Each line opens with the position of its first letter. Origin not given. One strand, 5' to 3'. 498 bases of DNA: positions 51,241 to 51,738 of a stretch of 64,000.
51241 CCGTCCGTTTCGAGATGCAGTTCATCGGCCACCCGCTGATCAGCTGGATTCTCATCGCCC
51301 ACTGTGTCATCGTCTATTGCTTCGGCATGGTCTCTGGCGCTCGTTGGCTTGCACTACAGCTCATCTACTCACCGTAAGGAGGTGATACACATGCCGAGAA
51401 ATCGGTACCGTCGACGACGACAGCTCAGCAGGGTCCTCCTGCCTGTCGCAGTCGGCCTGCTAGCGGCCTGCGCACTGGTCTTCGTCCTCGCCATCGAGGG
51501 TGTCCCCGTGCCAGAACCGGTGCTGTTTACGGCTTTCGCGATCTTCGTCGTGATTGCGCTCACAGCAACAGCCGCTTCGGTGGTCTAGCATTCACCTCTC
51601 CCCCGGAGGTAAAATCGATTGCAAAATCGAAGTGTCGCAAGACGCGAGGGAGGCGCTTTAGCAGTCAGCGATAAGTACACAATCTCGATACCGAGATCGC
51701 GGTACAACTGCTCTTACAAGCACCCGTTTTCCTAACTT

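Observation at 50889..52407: High-G+C island 2: two promoter-led units encoding three small multi-TM proteins between prmC and htrA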

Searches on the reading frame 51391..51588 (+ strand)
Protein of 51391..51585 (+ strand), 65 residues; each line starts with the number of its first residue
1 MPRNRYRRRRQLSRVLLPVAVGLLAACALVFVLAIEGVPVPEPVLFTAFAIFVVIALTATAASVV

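Call 11: search_protein_families(library=pfam, proteins=[window:51393-51588:+], max_evalue=0.1)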
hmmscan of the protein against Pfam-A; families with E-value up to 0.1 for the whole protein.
window:51393-51588:+ (65 aa): 0 families

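Call 33: find_homologous_proteins(query=window:51391-51585:+, max_evalue=0.1)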
Query seq(65 aa) (65 aa): 6 proteins with E <= 0.1 among 13 candidates.
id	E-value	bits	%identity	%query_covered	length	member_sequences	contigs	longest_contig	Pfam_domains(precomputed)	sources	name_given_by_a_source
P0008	1.0e-30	121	100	100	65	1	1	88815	-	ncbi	-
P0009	3.9e-25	104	90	80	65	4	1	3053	-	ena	-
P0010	3.9e-23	98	85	80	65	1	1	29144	-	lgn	-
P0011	9.1e-21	90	77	100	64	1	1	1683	-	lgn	-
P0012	3.4e-19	85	77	80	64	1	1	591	-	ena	-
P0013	5.9e-19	85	85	74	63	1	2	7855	-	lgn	-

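Call 35: find_encoding_contigs(protein=P0010, flank=4000)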
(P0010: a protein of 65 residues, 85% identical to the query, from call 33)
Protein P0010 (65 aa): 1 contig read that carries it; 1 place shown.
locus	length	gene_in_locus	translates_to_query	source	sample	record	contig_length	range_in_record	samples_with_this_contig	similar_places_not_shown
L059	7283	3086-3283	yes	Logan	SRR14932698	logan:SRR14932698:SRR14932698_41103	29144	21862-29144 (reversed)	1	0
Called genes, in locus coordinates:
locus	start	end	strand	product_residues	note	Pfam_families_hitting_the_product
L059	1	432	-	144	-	?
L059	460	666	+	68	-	-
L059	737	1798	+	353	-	PF03462:PCRF, PF00472:RF-1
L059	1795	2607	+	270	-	PF17827:PrmC_N, PF13489:Methyltransf_23 (weak), PF05175:MTS, PF06325:PrmA, PF13847:Methyltransf_31, PF08241:Methyltransf_11 (weak), PF08242:Methyltransf_12, PF13649:Methyltransf_25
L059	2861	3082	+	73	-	-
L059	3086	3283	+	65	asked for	-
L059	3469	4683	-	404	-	PF10459:Peptidase_S46 (faint), PF00089:Trypsin, PF13365:Trypsin_2, PF00595:PDZ (faint), PF13180:PDZ_2, PF17820:PDZ_6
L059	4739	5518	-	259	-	-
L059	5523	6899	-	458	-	PF03816:LytR_cpsA_psr, PF13399:LytR_C (faint)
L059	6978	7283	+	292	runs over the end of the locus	PF10502:Peptidase_S26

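Call 36: find_encoding_contigs(protein=P0013, flank=4000)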
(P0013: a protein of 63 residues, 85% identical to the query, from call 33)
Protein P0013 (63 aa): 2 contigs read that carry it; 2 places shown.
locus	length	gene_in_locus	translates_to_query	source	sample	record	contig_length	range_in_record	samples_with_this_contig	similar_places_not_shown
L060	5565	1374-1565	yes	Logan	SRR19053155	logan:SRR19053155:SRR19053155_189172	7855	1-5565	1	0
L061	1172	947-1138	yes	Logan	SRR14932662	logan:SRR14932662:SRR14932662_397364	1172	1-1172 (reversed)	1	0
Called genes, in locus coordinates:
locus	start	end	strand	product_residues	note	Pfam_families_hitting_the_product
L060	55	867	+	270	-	PF17827:PrmC_N, PF13489:Methyltransf_23 (weak), PF05175:MTS, PF06325:PrmA, PF13847:Methyltransf_31, PF08241:Methyltransf_11 (weak), PF08242:Methyltransf_12, PF13649:Methyltransf_25, +1 more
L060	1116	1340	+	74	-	-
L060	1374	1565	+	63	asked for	-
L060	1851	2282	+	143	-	-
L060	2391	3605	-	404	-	PF10459:Peptidase_S46 (faint), PF00089:Trypsin, PF13365:Trypsin_2, PF00595:PDZ (faint), PF13180:PDZ_2, PF17820:PDZ_6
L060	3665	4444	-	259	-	-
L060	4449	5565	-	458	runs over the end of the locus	PF03816:LytR_cpsA_psr, PF13399:LytR_C (weak)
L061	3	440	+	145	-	?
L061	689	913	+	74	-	-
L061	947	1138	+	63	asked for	-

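Call 37: find_encoding_contigs(protein=P0009, flank=4000)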
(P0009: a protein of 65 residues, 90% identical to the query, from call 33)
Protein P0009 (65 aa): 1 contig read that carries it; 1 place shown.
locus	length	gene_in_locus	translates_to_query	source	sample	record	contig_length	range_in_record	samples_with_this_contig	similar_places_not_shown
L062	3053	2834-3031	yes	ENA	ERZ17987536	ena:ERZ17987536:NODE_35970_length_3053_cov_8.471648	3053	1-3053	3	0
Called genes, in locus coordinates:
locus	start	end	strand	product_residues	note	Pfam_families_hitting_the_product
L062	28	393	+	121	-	PF01197:Ribosomal_L31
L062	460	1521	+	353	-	PF03462:PCRF, PF00472:RF-1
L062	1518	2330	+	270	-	PF17827:PrmC_N, PF13489:Methyltransf_23 (weak), PF02475:TRM5-TYW2_MTfase (weak), PF05175:MTS, PF06325:PrmA, PF13847:Methyltransf_31, PF08242:Methyltransf_12, PF13649:Methyltransf_25, +1 more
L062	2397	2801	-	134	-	-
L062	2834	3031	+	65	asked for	-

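Call 67: search_protein_families(library=phrogs, proteins=[window:51391-51585:+, L059:2861-3079:+], max_evalue=0.1)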
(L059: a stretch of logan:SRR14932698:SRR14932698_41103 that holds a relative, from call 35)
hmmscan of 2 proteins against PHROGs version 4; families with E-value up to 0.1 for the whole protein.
window:51391-51585:+ (65 aa): 0 families

L059:2861-3079:+ (73 aa): 0 families

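Call 68: search_protein_families(library=padloc, proteins=[window:51391-51585:+, L059:2861-3079:+], max_evalue=0.1)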
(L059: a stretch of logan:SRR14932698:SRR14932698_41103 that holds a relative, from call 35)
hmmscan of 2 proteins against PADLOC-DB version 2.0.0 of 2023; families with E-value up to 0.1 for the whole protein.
window:51391-51585:+ (65 aa): 0 families

L059:2861-3079:+ (73 aa): 0 families

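Call 69: search_protein_families(library=pfam, proteins=[window:51391-51585:+, L059:2861-3079:+], max_evalue=1)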
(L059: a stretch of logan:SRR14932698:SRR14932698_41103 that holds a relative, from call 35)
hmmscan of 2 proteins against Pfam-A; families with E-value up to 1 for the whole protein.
window:51391-51585:+ (65 aa): 2 families
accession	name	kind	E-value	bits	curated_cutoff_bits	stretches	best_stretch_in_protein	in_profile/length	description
PF25587.1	Rv2743c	-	0.028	14.5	27.7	1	3-62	18-76/237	Rv2743c family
PF24283.1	DUF7471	-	0.24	11.9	27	1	6-38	25-57/86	Family of unknown function (DUF7471)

L059:2861-3079:+ (73 aa): 2 families
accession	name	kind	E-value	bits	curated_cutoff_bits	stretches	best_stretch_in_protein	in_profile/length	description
PF03707.21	MHYT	-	0.47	10.9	21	0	46-68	30-52/59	Bacterial signalling protein N terminal repeat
PF20990.2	DUF2207_C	-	0.48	10.5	33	1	4-60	132-183/247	Predicted membrane protein (DUF2207) C-terminal domain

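Call 70: search_protein_families(library=ncbifam, proteins=[window:51391-51585:+, L059:2861-3079:+], max_evalue=0.1)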
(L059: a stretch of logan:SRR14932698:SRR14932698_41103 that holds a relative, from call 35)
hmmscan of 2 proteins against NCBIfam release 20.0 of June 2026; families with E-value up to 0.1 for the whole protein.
window:51391-51585:+ (65 aa): 4 families
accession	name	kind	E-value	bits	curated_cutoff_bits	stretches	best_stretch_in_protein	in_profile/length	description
NF033887.1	conj_TraX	equivalog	0.00045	19.8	100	1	4-61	68-123/163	conjugal transfer protein TraX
NF047839.1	PspM_Rv2743c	equivalog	0.0097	15.9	80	1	4-60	4-62/220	phage shock envelope stress response protein PspM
NF042915.1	MAB_1171c_fam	subfamily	0.014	14.5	100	1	3-64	88-149/362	MAB_1171c family putative transporter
TIGR04222.1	near_uncomplex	domain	0.052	13.2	43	1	6-62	133-183/229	TIGR04222 domain-containing membrane protein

L059:2861-3079:+ (73 aa): 1 family
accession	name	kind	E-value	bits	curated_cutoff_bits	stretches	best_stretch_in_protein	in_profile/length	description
NF046000.1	MAG1210_fam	subfamily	0.081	11.6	275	1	2-58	54-112/550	MAG1210 family protein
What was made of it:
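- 51391..51588 (+): ORF65, a 2-TM protein with an Arg-rich N-terminus and a strong SD (AAGGAGGUGA). PspM and TraX hits are far below their cut-offs (calls 69, 70).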

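Call 97: find_encoding_contigs(protein=P0011, flank=3000)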
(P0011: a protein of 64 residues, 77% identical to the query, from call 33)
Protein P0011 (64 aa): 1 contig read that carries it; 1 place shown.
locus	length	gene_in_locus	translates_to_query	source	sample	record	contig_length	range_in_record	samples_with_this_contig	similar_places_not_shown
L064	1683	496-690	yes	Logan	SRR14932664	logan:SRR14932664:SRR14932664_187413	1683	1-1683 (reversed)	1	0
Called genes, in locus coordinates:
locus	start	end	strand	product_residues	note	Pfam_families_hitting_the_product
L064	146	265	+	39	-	-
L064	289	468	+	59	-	-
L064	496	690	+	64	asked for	-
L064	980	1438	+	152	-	-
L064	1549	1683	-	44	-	?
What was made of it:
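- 51391..51588 (+): Five related clusters were found, all in the same clade and locus (calls 33, 35-37, 97).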
